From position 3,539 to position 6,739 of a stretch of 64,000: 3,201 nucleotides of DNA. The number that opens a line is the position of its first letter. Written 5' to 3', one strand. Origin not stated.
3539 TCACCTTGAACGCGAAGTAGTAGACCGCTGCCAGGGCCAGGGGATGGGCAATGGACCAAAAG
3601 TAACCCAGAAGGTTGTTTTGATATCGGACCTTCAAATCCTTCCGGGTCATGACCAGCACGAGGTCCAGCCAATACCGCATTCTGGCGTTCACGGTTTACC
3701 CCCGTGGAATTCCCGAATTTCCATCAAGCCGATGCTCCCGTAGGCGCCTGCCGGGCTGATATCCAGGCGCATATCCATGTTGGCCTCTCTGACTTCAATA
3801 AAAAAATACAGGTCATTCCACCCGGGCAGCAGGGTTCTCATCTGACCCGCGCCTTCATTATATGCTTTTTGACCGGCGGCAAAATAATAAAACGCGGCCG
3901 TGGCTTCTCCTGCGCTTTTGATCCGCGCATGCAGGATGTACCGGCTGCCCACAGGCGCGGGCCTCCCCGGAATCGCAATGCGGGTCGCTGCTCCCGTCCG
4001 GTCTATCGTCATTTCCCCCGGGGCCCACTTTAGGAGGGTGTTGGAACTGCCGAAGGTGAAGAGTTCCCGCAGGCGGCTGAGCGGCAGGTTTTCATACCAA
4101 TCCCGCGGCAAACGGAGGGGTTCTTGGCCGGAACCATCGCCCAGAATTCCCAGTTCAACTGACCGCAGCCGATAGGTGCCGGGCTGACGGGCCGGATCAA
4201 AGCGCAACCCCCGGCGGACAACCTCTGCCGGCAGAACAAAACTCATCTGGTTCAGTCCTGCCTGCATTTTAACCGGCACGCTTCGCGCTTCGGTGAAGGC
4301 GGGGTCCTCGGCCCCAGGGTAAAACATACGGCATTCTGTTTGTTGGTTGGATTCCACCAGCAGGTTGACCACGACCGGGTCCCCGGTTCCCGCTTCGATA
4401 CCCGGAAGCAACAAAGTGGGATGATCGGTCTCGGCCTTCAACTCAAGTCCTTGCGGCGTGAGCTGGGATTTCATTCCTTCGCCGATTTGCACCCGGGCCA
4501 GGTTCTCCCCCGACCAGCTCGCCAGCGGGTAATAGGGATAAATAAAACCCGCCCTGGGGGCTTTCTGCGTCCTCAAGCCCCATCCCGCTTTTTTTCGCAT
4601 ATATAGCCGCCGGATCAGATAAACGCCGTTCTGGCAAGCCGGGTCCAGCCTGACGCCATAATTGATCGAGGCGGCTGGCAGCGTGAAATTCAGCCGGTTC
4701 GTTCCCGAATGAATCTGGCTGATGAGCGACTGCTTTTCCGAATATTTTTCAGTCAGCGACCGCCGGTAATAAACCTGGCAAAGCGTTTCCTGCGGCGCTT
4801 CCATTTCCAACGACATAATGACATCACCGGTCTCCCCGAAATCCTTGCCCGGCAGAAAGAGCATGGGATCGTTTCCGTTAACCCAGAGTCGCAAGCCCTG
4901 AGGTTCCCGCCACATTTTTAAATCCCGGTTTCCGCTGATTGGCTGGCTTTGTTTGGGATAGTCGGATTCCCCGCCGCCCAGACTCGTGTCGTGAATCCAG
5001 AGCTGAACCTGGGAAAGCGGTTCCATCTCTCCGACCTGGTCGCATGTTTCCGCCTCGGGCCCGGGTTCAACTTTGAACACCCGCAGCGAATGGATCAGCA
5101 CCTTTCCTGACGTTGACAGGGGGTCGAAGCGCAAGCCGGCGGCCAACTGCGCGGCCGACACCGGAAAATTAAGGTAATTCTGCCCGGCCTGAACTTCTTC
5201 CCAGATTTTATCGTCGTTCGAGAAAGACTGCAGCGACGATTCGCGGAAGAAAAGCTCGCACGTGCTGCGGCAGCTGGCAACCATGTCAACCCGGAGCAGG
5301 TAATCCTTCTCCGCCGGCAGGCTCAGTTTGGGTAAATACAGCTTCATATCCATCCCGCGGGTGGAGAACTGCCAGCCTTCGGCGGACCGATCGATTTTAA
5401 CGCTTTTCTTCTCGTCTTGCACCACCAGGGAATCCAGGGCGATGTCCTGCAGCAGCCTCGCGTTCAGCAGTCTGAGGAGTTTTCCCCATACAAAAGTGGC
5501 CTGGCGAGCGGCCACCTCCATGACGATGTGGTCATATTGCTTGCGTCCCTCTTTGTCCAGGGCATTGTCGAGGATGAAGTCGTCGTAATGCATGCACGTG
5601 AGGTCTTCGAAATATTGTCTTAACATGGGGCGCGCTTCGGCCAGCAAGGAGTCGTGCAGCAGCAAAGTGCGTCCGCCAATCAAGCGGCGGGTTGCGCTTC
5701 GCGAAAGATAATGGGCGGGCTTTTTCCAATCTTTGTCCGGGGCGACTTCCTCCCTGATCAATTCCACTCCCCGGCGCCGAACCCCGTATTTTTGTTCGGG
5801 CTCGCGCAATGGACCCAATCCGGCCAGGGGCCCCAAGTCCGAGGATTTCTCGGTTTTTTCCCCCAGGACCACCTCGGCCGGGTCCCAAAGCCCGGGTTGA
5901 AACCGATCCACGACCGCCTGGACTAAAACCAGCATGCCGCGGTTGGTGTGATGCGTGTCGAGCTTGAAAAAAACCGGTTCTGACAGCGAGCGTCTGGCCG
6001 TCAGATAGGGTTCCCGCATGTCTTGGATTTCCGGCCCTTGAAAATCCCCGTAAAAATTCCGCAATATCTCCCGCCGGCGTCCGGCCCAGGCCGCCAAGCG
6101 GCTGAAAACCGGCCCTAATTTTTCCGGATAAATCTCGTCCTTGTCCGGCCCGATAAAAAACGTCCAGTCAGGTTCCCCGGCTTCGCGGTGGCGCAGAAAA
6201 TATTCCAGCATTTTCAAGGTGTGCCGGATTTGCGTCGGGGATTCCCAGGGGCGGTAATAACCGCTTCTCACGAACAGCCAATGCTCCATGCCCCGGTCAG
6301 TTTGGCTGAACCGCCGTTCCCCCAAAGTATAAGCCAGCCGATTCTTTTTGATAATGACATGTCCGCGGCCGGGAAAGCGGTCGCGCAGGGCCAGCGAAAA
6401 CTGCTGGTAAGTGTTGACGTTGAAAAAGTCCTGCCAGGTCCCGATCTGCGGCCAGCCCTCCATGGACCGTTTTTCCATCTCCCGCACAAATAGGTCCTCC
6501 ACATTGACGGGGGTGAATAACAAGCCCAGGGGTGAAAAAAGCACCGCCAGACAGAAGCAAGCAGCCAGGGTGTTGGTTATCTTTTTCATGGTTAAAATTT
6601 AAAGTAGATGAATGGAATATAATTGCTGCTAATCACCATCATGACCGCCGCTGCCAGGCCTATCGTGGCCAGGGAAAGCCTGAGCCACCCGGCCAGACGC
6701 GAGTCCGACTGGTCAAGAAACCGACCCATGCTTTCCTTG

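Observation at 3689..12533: Two tandem MBOAT + ~970-aa AlgJ/AlgX('DHHW')-like partner pairs embedded in a Wzm/Wzt glycan-export operon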

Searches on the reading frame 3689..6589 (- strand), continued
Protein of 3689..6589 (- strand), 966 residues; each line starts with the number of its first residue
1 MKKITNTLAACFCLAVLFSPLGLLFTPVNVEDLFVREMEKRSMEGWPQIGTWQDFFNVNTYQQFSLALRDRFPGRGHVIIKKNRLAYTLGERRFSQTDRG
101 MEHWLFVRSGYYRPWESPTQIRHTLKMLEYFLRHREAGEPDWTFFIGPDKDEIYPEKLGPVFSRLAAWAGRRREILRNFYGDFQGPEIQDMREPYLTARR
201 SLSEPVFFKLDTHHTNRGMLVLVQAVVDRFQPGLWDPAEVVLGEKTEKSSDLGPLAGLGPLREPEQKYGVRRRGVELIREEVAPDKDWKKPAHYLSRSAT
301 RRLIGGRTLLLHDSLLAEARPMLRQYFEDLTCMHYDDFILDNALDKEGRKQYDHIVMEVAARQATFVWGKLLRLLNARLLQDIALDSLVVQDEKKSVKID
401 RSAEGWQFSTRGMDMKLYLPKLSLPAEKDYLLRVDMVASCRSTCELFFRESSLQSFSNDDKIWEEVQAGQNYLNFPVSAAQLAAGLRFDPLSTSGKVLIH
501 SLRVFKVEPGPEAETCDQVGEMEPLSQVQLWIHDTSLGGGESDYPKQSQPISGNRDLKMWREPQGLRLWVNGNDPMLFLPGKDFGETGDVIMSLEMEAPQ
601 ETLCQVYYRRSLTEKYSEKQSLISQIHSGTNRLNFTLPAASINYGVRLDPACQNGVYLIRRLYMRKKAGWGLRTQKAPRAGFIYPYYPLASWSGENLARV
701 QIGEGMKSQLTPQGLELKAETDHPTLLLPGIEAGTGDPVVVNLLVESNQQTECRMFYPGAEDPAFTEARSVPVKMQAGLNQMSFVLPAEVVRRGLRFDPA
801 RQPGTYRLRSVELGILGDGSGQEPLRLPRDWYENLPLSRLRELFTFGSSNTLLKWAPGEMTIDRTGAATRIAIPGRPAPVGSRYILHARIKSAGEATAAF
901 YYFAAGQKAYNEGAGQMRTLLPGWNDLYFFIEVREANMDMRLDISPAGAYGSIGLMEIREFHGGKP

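Call 68: find_encoding_contigs(protein=P0010, flank=10000, max_places=2)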
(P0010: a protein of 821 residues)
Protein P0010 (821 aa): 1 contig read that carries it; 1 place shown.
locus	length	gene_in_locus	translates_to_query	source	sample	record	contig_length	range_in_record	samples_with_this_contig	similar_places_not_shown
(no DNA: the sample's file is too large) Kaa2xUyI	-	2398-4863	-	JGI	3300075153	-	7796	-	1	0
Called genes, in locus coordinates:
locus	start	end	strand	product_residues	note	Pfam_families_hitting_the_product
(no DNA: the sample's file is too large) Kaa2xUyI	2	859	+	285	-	?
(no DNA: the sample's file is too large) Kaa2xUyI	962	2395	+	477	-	PF03062:MBOAT, PF13813:MBOAT_2 (weak)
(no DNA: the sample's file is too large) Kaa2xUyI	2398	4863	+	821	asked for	-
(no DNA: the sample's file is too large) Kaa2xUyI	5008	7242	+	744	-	PF07715:Plug, PF00593:TonB_dep_Rec_b-barrel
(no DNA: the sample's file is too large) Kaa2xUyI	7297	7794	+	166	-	?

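Call 69: find_encoding_contigs(protein=P0009, flank=10000, max_places=2)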
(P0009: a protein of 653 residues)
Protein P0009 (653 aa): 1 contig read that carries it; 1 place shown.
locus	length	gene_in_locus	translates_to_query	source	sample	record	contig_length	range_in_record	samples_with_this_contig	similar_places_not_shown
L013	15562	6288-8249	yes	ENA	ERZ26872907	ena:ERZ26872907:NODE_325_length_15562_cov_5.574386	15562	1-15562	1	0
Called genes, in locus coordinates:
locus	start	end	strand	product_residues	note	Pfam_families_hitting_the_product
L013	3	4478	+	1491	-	?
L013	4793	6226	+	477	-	PF03062:MBOAT, PF13813:MBOAT_2 (weak)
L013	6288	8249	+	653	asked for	PF16822:ALGX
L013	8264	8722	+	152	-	-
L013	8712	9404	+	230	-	PF13489:Methyltransf_23 (weak), PF08241:Methyltransf_11, PF13649:Methyltransf_25 (weak), PF13847:Methyltransf_31 (weak)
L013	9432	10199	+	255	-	PF01061:ABC2_membrane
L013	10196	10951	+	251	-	PF00005:ABC_tran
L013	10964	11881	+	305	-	PF00535:Glycos_transf_2, PF10111:Glyco_tranf_2_2, PF13641:Glyco_tranf_2_3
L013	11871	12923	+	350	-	-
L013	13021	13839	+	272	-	-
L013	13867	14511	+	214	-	PF01661:Macro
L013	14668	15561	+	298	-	?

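Call 70: find_encoding_contigs(protein=P0024, flank=10000, max_places=2)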
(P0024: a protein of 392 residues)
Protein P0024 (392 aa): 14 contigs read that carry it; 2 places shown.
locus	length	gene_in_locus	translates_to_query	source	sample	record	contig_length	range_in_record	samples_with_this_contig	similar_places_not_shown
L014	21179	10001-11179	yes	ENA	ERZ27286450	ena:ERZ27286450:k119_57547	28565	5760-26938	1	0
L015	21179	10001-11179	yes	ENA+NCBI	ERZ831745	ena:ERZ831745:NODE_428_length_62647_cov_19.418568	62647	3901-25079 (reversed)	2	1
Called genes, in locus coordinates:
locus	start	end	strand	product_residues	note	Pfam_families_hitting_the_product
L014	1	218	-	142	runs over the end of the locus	PF00717:Peptidase_S24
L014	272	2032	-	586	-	PF00270:DEAD, PF04851:ResIII (faint), PF00271:Helicase_C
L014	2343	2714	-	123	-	-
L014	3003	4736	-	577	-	PF00082:Peptidase_S8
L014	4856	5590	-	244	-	PF06314:ADC, PF09844:DUF2071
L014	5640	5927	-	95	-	-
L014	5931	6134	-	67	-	-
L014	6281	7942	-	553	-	PF05048:NosD (faint), PF02415:Chlam_PMP (faint), PF13229:Beta_helix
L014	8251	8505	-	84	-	-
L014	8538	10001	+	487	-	PF03062:MBOAT, PF13813:MBOAT_2 (weak)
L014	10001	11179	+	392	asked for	PF16822:ALGX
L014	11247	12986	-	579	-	PF00924:MS_channel_2nd, PF21082:MS_channel_3rd (weak)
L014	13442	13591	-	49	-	-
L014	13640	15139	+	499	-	PF03062:MBOAT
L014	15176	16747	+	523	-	PF16822:ALGX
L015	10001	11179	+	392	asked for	PF16822:ALGX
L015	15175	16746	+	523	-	PF16822:ALGX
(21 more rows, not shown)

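Call 91: find_encoding_contigs(protein=P0006, flank=10000, max_places=4)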
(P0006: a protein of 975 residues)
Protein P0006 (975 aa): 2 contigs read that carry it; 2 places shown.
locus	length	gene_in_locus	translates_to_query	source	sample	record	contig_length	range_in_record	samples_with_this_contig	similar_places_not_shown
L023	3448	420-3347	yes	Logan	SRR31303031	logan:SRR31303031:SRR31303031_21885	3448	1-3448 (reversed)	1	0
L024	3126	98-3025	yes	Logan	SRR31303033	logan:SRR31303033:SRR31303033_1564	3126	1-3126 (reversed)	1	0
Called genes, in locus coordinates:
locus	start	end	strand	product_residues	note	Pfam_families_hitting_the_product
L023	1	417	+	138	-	?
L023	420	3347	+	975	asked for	PF16822:ALGX (weak)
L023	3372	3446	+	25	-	?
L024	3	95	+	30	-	?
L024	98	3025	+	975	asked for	PF16822:ALGX (weak)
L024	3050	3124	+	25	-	?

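Call 99: list_cluster_members(proteins=[P0005, P0024, P0055, P0099, P0063, P0016])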
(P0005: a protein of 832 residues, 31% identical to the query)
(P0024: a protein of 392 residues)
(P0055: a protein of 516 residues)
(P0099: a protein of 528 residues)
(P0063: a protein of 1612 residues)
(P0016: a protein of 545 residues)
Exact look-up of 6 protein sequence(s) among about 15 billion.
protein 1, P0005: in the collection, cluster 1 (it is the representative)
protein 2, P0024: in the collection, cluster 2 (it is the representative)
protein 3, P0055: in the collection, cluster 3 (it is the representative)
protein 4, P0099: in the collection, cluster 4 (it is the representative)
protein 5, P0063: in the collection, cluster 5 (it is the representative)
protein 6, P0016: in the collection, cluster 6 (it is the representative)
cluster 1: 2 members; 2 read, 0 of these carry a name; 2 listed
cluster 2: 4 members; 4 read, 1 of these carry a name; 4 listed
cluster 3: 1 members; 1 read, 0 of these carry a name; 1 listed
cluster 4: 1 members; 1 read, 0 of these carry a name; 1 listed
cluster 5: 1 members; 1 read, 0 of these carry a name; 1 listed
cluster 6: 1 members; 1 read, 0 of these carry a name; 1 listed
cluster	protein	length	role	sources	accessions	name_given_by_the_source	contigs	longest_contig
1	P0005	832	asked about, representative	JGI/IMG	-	-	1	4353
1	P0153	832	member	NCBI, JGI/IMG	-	-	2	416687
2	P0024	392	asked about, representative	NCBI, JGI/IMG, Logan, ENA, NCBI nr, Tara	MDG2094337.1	MAG: hypothetical protein P8J89_03605 [Phycisphaerales bacterium] | hypothetical protein [Phycisphaerales bacterium] | strand:+ start:7646 stop:8824 length:1179 start_codon:yes stop_codon:yes ...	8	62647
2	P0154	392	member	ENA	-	-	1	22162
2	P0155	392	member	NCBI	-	-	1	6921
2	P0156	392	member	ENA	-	-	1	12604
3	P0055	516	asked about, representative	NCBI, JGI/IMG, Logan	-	-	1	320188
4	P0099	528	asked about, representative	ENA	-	-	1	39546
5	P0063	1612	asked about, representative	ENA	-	-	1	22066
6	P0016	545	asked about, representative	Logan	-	-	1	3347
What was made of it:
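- A Phycisphaerales genome has two MBOAT-ALGX pairs outside any wzm/wzt operon (calls 70, 99).
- Tried and rejected: Relatives carry no names beyond 'hypothetical protein [Phycisphaerales bacterium]' for a distant one (call 99).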

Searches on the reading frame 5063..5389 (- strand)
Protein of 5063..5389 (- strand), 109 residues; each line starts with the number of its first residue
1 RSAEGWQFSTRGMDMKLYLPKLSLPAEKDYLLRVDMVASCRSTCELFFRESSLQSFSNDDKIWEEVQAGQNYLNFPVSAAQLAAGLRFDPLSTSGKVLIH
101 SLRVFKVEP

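Call 88: search_solved_structures(query=A5, max_evalue=10, show_alignments=1)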
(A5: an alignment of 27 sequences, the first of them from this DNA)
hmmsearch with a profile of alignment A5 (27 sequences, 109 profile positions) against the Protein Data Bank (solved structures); distinct sequences matched with E-value up to 10: 7.
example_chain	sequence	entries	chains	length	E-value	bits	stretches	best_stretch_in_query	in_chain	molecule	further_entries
4jx0_A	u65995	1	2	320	0.11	15.3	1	70-104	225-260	hypothetical protein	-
1axi_B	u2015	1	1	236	0.16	14.8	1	43-78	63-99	GROWTH HORMONE RECEPTOR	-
3hhr_B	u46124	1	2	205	0.19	14.6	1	44-78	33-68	HUMAN GROWTH HORMONE RECEPTOR (hGHbp)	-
2aew_A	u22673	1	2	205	0.19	14.6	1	44-78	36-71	Growth hormone receptor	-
1hwg_B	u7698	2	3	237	0.28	14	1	44-78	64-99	GROWTH HORMONE BINDING PROTEIN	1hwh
1a22_B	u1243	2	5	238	0.29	14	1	44-78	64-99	GROWTH HORMONE RECEPTOR | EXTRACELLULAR DOMAIN HUMAN GROWTH HORMONE RECEPTOR (1-238)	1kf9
4mgq_A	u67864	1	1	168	0.66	12.9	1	11-104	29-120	Glycosyl hydrolase family 10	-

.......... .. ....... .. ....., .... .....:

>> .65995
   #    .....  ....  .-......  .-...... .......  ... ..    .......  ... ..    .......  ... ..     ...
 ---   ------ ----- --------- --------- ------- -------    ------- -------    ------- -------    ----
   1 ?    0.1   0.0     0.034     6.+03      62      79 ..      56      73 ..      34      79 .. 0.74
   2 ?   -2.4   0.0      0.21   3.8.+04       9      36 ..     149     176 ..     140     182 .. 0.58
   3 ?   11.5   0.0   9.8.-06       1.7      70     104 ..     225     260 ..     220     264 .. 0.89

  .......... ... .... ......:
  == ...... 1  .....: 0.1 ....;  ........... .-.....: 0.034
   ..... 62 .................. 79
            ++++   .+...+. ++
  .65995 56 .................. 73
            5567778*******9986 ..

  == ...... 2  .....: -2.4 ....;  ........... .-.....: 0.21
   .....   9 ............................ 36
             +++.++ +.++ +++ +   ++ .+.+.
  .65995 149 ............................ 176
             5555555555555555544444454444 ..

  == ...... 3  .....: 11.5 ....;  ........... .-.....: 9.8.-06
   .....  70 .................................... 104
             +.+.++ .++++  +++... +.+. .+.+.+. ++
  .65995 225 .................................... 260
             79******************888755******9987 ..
